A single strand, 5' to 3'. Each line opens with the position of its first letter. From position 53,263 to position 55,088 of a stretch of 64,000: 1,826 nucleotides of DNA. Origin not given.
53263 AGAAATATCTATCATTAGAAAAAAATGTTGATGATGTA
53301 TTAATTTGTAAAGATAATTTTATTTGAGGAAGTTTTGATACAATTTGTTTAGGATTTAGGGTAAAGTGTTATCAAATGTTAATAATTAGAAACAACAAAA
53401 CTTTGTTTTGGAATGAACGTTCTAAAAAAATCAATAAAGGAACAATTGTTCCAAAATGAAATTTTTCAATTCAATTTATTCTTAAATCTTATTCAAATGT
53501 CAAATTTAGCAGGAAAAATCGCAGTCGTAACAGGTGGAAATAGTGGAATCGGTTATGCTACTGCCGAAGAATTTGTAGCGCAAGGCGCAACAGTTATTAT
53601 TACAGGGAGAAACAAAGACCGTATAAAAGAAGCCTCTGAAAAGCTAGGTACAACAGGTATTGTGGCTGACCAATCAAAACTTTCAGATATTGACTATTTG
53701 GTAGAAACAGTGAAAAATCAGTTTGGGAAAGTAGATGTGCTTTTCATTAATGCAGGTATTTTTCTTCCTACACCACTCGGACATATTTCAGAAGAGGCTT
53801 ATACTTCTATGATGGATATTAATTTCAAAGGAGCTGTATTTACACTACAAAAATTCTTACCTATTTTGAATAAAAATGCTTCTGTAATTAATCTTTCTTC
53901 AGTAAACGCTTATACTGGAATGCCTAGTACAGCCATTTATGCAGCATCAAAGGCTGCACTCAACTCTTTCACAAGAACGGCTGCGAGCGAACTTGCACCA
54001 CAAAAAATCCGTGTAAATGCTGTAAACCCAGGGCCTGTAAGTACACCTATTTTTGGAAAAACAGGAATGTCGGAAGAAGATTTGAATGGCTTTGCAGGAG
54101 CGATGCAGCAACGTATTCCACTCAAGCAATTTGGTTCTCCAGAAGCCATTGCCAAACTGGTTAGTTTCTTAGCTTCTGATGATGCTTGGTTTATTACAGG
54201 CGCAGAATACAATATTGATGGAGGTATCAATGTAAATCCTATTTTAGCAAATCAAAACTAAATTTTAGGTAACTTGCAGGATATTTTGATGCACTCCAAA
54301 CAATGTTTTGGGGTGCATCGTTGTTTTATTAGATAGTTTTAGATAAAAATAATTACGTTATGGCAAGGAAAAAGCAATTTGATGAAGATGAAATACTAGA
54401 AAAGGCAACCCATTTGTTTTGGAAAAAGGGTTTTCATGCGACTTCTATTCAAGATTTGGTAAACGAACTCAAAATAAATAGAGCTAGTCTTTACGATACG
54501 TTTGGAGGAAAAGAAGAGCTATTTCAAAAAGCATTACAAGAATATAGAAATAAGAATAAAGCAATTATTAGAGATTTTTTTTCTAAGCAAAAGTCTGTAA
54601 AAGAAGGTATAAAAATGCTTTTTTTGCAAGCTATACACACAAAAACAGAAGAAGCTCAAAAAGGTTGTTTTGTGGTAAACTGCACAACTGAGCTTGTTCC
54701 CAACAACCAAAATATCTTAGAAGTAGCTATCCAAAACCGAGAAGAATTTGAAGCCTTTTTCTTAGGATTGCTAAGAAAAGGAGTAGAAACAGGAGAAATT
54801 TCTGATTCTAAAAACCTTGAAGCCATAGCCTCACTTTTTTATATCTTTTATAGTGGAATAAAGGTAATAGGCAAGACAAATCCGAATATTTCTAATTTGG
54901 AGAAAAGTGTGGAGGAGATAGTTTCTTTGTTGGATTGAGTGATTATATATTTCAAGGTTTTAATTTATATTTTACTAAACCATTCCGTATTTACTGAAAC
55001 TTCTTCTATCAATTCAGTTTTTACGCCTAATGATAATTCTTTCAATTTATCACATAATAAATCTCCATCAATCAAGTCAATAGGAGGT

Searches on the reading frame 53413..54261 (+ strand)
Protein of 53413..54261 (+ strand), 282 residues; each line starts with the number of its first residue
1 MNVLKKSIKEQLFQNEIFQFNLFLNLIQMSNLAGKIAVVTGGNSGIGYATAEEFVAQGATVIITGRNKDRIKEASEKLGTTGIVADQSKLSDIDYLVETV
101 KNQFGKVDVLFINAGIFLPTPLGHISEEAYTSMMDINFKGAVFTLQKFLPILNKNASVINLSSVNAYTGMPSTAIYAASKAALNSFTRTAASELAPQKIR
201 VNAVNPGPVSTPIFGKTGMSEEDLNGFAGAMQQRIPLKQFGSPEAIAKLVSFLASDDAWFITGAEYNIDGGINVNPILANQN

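Call 21: search_protein_families(library=pfam, proteins=[window:53413-54261:+], max_evalue=0.001)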
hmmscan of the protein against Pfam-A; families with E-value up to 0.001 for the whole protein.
window:53413-54261:+ (282 aa): 5 families
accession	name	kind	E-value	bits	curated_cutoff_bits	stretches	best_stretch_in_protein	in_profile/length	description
PF13561.12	adh_short_C2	-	1.4e-62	211.8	27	1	43-273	5-236/236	Enoyl-(Acyl carrier protein) reductase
PF00106.31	adh_short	-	1.9e-51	174.8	26.6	1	35-217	1-190/195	short chain dehydrogenase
PF08659.16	KR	-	5.6e-12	46.4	22.6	1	38-192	4-165/180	KR domain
PF23441.1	SDR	-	4.4e-07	30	27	1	31-216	4-201/258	SDR-like rossmann domain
PF00107.32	ADH_zinc_N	-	0.00026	21.4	31.8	1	45-115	1-67/129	Zinc-binding dehydrogenase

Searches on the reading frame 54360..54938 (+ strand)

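Call 21: search_protein_families(library=pfam, proteins=[window:54360-54938:+], max_evalue=0.001)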
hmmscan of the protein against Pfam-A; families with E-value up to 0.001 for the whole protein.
window:54360-54938:+ (192 aa): 2 families
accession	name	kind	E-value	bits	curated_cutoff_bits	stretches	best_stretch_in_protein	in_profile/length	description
PF00440.29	TetR_N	-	3.1e-14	52.9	24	1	12-56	1-45/47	Bacterial regulatory proteins, tetR family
PF16925.10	TetR_C_13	-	1.5e-06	29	27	1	94-167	16-89/109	Tetracyclin repressor-like, C-terminal domain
